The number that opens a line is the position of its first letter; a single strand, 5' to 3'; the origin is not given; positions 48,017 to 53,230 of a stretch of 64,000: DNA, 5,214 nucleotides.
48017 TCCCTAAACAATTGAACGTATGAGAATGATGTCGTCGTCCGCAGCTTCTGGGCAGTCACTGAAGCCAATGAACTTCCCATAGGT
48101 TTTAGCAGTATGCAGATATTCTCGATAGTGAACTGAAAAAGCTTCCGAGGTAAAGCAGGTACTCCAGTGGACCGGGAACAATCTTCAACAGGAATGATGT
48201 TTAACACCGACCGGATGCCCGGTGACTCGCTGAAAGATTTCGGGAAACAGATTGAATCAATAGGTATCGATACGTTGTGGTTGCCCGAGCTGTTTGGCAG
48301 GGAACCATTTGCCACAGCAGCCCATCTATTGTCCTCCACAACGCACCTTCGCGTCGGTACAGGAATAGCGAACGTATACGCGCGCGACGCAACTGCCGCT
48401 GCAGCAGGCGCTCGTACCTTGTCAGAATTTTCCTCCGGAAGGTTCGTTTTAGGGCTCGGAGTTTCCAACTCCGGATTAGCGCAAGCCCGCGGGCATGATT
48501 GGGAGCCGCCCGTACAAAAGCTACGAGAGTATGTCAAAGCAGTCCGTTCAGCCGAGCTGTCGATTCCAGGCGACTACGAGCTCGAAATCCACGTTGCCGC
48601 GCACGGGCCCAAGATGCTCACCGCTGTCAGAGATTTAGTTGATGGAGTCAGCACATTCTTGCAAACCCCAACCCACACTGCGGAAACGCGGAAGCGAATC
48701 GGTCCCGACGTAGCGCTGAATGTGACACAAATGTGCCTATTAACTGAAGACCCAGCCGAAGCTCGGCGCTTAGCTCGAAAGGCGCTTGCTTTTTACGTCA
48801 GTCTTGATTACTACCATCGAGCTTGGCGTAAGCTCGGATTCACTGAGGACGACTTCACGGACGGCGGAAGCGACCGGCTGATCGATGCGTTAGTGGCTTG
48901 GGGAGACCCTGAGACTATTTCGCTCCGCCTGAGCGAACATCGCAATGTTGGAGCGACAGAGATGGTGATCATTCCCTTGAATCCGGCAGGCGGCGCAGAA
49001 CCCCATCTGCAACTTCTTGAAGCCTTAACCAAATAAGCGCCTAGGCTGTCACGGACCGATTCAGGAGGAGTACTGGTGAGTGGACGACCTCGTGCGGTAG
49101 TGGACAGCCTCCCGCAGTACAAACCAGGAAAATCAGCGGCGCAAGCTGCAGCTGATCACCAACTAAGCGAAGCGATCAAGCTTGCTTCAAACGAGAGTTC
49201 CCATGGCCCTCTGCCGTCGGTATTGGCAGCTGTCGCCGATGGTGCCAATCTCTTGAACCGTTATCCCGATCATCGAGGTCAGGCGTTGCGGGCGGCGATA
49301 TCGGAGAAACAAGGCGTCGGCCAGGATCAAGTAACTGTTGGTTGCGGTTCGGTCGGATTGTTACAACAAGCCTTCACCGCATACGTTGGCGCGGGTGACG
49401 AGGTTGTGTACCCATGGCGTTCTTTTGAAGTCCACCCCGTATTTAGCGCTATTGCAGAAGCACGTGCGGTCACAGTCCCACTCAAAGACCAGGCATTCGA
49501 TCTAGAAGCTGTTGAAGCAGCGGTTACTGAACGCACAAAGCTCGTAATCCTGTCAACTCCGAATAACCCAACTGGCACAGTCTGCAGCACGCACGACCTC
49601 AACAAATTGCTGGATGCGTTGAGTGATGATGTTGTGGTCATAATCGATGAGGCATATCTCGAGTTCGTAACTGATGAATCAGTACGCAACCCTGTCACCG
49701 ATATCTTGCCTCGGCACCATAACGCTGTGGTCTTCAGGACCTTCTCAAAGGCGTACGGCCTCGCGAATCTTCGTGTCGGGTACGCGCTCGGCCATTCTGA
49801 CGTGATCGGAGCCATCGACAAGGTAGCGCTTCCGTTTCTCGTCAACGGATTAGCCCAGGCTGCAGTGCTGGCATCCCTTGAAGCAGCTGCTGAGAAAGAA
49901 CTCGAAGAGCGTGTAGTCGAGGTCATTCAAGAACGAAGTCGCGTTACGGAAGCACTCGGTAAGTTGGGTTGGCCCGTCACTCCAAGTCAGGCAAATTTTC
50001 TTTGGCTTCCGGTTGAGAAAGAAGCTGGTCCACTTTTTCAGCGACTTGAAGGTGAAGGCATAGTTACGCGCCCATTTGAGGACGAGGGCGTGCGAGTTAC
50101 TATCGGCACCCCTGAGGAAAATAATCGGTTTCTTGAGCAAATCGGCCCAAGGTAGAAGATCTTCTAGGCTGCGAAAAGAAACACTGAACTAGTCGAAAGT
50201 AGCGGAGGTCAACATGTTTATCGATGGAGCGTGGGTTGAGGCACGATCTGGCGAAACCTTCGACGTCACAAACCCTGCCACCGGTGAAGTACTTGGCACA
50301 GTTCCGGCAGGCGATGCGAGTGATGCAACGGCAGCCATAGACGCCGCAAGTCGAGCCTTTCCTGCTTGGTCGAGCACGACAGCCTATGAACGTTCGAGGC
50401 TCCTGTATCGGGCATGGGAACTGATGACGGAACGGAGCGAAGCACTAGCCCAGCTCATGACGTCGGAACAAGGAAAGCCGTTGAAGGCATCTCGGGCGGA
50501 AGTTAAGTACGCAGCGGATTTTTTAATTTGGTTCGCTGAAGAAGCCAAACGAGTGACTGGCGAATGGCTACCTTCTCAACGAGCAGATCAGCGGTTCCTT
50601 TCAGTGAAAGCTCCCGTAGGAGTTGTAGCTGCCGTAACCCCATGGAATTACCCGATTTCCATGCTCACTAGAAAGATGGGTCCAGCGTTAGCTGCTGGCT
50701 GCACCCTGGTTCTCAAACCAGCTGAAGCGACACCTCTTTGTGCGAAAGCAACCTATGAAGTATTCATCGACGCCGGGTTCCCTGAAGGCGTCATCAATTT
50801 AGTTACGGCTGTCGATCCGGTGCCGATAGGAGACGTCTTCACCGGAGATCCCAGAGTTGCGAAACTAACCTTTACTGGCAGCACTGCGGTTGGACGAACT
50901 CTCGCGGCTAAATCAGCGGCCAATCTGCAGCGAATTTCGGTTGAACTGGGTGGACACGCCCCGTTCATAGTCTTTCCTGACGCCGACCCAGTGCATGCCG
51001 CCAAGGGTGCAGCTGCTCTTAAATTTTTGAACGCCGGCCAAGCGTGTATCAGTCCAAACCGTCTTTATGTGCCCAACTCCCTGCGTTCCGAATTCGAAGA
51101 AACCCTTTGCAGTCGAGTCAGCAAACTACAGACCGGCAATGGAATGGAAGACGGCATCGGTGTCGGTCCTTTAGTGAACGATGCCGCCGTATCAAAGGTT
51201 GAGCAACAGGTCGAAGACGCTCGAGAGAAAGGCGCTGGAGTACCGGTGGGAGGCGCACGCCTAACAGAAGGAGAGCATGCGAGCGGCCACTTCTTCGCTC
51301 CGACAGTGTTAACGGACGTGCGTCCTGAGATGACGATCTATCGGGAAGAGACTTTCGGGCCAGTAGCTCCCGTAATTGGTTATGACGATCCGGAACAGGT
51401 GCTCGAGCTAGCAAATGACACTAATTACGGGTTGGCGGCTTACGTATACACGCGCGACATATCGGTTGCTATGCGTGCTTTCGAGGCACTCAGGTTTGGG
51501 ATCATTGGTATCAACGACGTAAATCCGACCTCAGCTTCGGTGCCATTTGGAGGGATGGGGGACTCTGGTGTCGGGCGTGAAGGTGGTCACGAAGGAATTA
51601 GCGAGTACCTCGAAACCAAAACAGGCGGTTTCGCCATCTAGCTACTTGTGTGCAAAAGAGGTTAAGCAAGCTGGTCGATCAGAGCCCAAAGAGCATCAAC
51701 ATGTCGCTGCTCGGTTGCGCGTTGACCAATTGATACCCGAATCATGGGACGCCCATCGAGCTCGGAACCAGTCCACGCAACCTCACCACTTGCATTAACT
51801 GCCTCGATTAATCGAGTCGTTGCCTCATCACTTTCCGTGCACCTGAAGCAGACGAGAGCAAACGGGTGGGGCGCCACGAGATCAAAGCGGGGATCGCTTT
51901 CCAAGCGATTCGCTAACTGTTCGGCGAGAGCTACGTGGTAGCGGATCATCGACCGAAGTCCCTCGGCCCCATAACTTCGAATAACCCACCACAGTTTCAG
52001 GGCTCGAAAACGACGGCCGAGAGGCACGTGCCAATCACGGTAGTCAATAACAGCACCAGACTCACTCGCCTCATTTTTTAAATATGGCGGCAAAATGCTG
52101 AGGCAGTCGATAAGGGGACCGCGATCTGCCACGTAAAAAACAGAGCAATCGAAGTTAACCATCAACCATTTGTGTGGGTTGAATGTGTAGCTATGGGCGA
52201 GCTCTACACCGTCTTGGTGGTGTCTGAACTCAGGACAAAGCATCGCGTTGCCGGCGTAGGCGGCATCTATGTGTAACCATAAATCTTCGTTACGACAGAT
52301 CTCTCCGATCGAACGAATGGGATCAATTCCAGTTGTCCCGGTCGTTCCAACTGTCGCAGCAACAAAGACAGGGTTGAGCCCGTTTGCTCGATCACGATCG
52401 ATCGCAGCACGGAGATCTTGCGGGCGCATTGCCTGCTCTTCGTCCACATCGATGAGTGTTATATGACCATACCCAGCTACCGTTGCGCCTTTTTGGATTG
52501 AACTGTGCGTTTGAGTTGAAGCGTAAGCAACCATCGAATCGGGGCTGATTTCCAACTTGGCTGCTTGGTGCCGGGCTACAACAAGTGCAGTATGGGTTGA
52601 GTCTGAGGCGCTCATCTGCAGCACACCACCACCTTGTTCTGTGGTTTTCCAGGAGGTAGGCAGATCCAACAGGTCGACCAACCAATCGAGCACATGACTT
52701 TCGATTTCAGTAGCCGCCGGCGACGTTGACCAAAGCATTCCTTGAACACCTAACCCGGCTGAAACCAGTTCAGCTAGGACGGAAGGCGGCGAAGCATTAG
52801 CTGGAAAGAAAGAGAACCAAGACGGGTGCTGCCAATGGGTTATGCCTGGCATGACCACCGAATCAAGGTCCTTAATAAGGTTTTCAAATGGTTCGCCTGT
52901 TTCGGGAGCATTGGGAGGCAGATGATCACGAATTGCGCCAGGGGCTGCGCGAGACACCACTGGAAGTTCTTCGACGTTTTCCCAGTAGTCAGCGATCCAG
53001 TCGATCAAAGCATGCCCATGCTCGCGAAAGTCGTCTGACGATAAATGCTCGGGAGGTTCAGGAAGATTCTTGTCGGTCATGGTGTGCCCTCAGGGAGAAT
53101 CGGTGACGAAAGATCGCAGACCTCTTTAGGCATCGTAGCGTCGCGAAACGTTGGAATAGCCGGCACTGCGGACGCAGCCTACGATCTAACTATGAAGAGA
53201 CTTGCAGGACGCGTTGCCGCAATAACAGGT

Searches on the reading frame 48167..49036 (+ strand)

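Call 44: search_protein_families(library=pfam, proteins=[window:48167-49036:+], max_evalue=0.00001)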
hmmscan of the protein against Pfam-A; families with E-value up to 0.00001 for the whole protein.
window:48167-49036:+ (289 aa): 1 family
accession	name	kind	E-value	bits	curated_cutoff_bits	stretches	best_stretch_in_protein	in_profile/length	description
PF00296.26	Bac_luciferase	-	1e-33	117.5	27.9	1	17-264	20-313/314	Luciferase-like monooxygenase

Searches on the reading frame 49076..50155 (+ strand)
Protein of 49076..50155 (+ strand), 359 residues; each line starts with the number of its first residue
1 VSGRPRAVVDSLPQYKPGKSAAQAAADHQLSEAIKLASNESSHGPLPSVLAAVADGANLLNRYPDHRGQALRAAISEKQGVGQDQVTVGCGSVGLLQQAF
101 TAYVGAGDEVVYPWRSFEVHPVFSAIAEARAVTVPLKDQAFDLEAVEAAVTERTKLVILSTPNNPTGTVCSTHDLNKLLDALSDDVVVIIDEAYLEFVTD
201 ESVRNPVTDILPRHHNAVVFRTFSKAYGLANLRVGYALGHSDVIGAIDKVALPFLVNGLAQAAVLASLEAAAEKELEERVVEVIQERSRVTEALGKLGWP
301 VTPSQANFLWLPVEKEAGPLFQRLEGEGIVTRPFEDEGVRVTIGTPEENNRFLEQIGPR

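Call 44: search_protein_families(library=pfam, proteins=[window:49076-50155:+], max_evalue=0.00001)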
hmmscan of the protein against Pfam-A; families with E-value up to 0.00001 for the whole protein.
window:49076-50155:+ (359 aa): 2 families
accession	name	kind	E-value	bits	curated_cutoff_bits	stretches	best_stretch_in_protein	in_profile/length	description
PF00155.27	Aminotran_1_2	-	5.4e-58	197.3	19.7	1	33-356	3-361/361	Aminotransferase class I and II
PF01053.26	Cys_Met_Meta_PP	-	3.3e-07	29.6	27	1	68-194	54-176/381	Cys/Met metabolism PLP-dependent enzyme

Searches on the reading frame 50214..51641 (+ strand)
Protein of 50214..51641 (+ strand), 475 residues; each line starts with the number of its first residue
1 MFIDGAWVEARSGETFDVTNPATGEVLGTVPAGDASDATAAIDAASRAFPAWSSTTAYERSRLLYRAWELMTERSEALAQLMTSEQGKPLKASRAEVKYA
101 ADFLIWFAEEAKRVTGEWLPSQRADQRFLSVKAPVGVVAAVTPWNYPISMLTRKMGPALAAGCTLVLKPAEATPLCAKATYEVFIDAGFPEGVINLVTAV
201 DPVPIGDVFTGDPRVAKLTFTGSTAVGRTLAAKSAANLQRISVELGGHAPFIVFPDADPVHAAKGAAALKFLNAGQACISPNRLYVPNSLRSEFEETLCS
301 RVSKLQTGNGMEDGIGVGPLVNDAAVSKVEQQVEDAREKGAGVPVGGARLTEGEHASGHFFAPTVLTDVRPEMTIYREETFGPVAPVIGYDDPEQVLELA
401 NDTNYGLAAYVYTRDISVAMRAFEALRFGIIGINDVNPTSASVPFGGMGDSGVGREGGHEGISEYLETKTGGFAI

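Call 32: search_protein_families(library=ncbifam, proteins=[window:50214-51641:+], max_evalue=1e-10)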
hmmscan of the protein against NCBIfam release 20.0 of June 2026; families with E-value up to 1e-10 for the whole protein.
window:50214-51641:+ (475 aa): 39 families (the best 25 are shown)
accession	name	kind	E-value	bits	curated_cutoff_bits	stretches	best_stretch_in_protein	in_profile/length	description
TIGR01780.1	SSADH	subfamily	4.2e-168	559.9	646.35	1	18-469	1-448/448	succinate-semialdehyde dehydrogenase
NF008415.0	PRK11241.1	equivalog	2.3e-160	534.5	828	1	2-469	14-476/482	NADP-dependent succinate-semialdehyde dehydrogenase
TIGR01804.1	BADH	equivalog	4.9e-131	437.4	668.6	1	2-469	1-467/467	betaine-aldehyde dehydrogenase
NF009725.0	PRK13252.1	equivalog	8.5e-129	430.1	593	1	2-470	10-476/488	betaine-aldehyde dehydrogenase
TIGR02299.1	HpaE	equivalog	1.6e-122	409.6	638.35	1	2-470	4-473/488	5-carboxymethyl-2-hydroxymuconate semialdehyde dehydrogenase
NF010000.0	PRK13473.1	subfamily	1.4e-120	403.2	615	1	1-469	5-468/475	aminobutyraldehyde dehydrogenase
NF007497.0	PRK10090.1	equivalog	7e-120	401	500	1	1-469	9-473/480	aldehyde dehydrogenase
NF040792.1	glyc_ald_dh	equivalog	3.8e-116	388.9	760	1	2-469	4-469/488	D-glyceraldehyde dehydrogenase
NF045735.1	PaDhStyDPseudo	equivalog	2.6e-115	385.8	850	1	1-470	5-478/483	phenylacetaldehyde dehydrogenase StyD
NF052305.1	DioxValDhHalo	equivalog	3.5e-114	382.4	750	1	2-470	8-478/483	2,5-dioxovalerate dehydrogenase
NF006916.0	PRK09407.1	equivalog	5.1e-111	371.8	521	1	9-470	29-489/526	succinic semialdehyde dehydrogenase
NF040648.1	lactal_redase_Meth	equivalog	1.9e-109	366.8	650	1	1-470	1-459/463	lactaldehyde dehydrogenase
NF042993.1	AlphKGSA_gudD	equivalog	4.4e-107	358.8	770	1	2-470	7-477/481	alpha-ketoglutaric semialdehyde dehydrogenase GucD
NF045736.1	PaDhStyDRhodo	equivalog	4e-101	338.9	800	1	1-469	5-473/479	phenylacetaldehyde dehydrogenase StyD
TIGR04284.1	aldehy_Rv0768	hypoth_equivalog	1.4e-99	334.3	775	1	1-470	3-475/480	aldehyde dehydrogenase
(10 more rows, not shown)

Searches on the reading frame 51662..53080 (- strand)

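Call 32: search_protein_families(library=ncbifam, proteins=[window:51662-53080:-], max_evalue=1e-10)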
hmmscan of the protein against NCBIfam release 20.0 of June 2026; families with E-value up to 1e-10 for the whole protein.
window:51662-53080:- (472 aa): 3 families
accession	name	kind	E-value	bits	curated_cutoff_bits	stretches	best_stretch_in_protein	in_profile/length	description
NF052646.1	DABADecarRhbB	equivalog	4.8e-45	154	900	1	83-444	95-454/491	L-2,4-diaminobutyrate decarboxylase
TIGR03799.1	NOD_PanD_pyr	equivalog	3.4e-22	78.5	606.1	1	181-415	208-438/522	pyridoxal-dependent aspartate 1-decarboxylase PanP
TIGR03812.1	tyr_de_CO2_Arch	equivalog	1.5e-16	60.2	299.4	1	121-426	55-338/375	tyrosine decarboxylase MfnA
